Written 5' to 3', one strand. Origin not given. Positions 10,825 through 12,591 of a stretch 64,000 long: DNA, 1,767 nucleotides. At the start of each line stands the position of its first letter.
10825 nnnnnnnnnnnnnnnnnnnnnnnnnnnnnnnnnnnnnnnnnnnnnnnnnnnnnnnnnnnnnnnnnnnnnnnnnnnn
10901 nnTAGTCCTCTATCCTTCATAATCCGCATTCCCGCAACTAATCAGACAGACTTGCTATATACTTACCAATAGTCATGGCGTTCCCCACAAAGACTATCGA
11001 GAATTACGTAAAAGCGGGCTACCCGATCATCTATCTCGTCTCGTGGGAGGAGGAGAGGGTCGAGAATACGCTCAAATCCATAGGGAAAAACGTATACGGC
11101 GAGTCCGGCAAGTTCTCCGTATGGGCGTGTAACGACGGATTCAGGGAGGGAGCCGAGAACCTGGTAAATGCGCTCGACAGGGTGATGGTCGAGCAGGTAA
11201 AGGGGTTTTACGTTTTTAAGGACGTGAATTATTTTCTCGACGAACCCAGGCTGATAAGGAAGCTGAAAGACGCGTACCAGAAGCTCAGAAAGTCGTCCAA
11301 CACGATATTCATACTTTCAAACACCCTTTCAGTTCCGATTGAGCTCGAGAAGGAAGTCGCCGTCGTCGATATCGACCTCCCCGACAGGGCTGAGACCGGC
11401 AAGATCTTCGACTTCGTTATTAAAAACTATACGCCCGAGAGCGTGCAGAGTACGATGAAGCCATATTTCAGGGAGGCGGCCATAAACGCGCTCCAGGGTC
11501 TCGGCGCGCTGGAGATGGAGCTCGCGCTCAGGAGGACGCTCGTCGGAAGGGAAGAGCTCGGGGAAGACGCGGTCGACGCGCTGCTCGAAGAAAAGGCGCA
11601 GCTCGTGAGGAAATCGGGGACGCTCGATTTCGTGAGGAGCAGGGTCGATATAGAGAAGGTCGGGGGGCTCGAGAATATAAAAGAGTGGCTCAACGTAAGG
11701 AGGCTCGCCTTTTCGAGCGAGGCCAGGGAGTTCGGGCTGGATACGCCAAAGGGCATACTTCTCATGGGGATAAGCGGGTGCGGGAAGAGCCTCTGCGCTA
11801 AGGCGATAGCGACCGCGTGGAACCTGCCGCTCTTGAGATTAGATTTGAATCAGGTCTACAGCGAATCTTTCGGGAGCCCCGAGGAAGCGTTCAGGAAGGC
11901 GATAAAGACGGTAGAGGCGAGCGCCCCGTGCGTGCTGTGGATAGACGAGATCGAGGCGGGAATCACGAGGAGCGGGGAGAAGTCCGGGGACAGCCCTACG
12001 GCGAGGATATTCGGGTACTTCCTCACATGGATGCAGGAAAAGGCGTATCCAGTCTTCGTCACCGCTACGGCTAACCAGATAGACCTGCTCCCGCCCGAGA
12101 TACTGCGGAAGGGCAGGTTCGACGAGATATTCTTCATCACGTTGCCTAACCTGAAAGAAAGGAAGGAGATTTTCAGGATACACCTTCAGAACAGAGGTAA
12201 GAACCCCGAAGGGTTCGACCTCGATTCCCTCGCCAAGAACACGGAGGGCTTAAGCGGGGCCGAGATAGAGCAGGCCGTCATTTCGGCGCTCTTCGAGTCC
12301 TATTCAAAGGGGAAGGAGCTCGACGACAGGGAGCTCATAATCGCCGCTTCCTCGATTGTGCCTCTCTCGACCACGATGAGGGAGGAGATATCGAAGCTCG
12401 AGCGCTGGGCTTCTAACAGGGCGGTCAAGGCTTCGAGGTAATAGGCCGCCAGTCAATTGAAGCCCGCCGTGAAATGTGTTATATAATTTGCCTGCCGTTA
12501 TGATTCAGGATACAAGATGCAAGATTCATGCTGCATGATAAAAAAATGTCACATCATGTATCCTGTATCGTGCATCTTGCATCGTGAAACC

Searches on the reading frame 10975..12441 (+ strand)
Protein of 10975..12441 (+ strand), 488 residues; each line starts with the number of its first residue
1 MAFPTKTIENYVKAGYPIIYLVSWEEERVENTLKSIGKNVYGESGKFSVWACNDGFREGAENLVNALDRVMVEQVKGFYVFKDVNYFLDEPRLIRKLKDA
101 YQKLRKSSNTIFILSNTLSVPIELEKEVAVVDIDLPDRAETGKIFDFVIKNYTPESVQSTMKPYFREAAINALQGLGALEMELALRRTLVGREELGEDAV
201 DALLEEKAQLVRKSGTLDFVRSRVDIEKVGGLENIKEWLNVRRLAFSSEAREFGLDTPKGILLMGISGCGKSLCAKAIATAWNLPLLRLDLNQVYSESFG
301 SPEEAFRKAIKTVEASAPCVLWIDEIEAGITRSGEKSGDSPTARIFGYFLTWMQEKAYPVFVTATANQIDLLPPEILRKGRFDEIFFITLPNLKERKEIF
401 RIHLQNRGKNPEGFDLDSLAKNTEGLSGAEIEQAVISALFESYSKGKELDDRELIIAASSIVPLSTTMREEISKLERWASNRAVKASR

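Call 8: search_protein_families(library=pfam, proteins=[window:10975-12441:+], max_evalue=0.01)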
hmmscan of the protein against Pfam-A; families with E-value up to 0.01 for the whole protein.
window:10975-12441:+ (488 aa): 4 families
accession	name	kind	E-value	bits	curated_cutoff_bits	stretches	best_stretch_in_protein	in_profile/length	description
PF00004.35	AAA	-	1.4e-28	100.4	21.2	1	261-389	1-130/131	ATPase family associated with various cellular activities (AAA)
PF17862.7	AAA_lid_3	-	3.4e-07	30.1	27.2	1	414-448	2-36/45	AAA+ lid domain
PF13173.12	AAA_14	-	0.00055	20.4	27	0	260-327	4-72/129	AAA domain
PF13401.12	AAA_22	-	0.0063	17.3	27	0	259-282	6-29/130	AAA domain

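Call 10: find_related_loci(query=window:10975-12441:+, collection=genome_contigs, flank=10000)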
Query window:10975-12441:+ (488 aa) in genome_contigs; peptide patterns used: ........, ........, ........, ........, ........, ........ (x = any residue, [..] = any of these).
135 stretches matched a pattern; 36 encode a relative of the query (tblastn E <= 1e-3); 36 distinct loci.
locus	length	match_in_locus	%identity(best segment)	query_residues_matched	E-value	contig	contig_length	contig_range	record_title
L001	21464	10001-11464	91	1-488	0e+0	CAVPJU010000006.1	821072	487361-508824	MAG: uncultured bacterium isolate MFD10007.bin.1.169 genome assembly, contig: contig_5057, whole genome shotgun sequence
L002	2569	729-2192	91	1-488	0e+0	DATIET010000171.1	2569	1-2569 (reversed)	MAG TPA_asm: Thermodesulfobacteriota bacterium isolate SMAG_U16376 k141_1561114, whole genome shotgun sequence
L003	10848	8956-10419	90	1-488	0e+0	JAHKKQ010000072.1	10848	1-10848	MAG: Candidatus Dadabacteria bacterium isolate CR_Sed_300A_bin.14 scaffold_2174, whole genome shotgun sequence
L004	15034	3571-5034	90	1-488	0e+0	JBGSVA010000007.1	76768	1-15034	MAG: Thermodesulfobacteriota bacterium isolate JTS-AC446 k141_500790, whole genome shotgun sequence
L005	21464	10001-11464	89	1-488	0e+0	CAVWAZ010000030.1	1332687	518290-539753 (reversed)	MAG: uncultured delta proteobacterium isolate MFD09730.bin.2.52 genome assembly, contig: contig_6045, whole genome shotg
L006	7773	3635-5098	89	1-488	0e+0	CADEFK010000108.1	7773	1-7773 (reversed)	uncultured bacterium isolate Candidatus Dadabacteria sp. RBC041 genome assembly, contig: MAG041_108, whole genome shotgu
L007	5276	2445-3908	89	1-488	0e+0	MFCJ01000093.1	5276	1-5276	MAG: Candidatus Dadabacteria bacterium RIFCSPHIGHO2_12_FULL_53_21 rifcsphigho2_12_scaffold_34303, whole genome shotgun s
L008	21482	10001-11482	82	1-488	0e+0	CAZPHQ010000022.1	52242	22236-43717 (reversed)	MAG TPA_asm: uncultured Spirochaetia bacterium isolate SRP077602_co3_46 genome assembly, contig: NODE_511_length_52242_c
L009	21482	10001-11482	82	1-488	0e+0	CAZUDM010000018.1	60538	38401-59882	MAG TPA_asm: uncultured Spirochaetia bacterium isolate binchicken_co179_138 genome assembly, contig: NODE_1634_length_60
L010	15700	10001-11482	81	1-488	0e+0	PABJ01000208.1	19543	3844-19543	MAG: Ectothiorhodospiraceae bacterium isolate NAT122 106474, whole genome shotgun sequence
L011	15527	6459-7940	81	1-488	0e+0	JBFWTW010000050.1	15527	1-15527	MAG: Candidatus Dadabacteria bacterium isolate CA_2019_TPBF_56 NODE_16805_length_15527_cov_4.718636_TPBF, whole genome s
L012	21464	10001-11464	90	1-488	0e+0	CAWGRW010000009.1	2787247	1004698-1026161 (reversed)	MAG: uncultured bacterium isolate MFD06435.bin.1.47 genome assembly, contig: contig_17617, whole genome shotgun sequence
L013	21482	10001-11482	72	1-488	0e+0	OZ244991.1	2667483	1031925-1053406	MAG: Thermodesulfobacteriota bacterium isolate 77748b03-fe7e-4f50-8619-3c6866420abe genome assembly, chromosome: 1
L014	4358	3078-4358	79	1-421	0e+0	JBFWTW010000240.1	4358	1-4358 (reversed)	MAG: Candidatus Dadabacteria bacterium isolate CA_2019_TPBF_56 NODE_76399_length_4358_cov_2.244623_TPBF, whole genome sh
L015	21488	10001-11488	69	1-488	0e+0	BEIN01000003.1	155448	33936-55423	Bacterium HR37 DNA, contig: NODE_45_3, isolate: HRbin37, whole genome shotgun sequence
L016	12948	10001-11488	63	1-488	0e+0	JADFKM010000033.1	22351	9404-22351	MAG: Candidatus Dadabacteria bacterium isolate B48T1B5 B48T1B5_NODE1942, whole genome shotgun sequence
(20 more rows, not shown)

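Call 80: search_protein_families(library=pfam, proteins=[L008:11861-12592:+, L016:11710-12798:-], max_evalue=0.01)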
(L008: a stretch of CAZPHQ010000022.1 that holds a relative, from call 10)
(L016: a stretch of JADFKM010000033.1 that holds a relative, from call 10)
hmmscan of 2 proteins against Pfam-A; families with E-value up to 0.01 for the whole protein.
L008:11861-12592:+ (243 aa): 4 families
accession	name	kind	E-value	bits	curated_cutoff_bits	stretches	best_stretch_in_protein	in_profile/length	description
PF00156.33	Pribosyltran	-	5.3e-07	29.5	26.3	1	155-201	86-132/158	Phosphoribosyl transferase domain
PF14681.12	UPRTase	-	0.00011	22.2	27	1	148-212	113-176/206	Uracil phosphoribosyltransferase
PF15609.12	PRTase_2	-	0.0021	18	28.8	1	151-213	114-177/188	Phosphoribosyl transferase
PF24390.1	PRTase-CE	-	0.0055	17.1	27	1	120-216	77-170/253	PRTase-CE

L016:11710-12798:- (363 aa): 6 families
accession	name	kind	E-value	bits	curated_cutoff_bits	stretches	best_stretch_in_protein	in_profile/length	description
PF00589.27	Phage_integrase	-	8.4e-34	117.3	27.1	1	176-334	3-169/172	Phage integrase family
PF24624.1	Int_N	-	3e-06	28.3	27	1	80-161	13-94/100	Phage integrase, N-terminal domain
PF13102.12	Phage_int_SAM_5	-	4.7e-05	24.1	22.3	1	70-150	2-84/98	Phage integrase SAM-like domain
PF13495.12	Phage_int_SAM_4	-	6.9e-05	23.6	27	1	88-147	17-77/85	Phage integrase, N-terminal SAM-like domain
PF02899.23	Phage_int_SAM_1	-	0.00067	20.3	22.3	1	76-148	3-79/83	Phage integrase, N-terminal SAM-like domain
PF13356.12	Arm-DNA-bind_3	-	0.0069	16.9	27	0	13-60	30-74/83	Arm DNA-binding domain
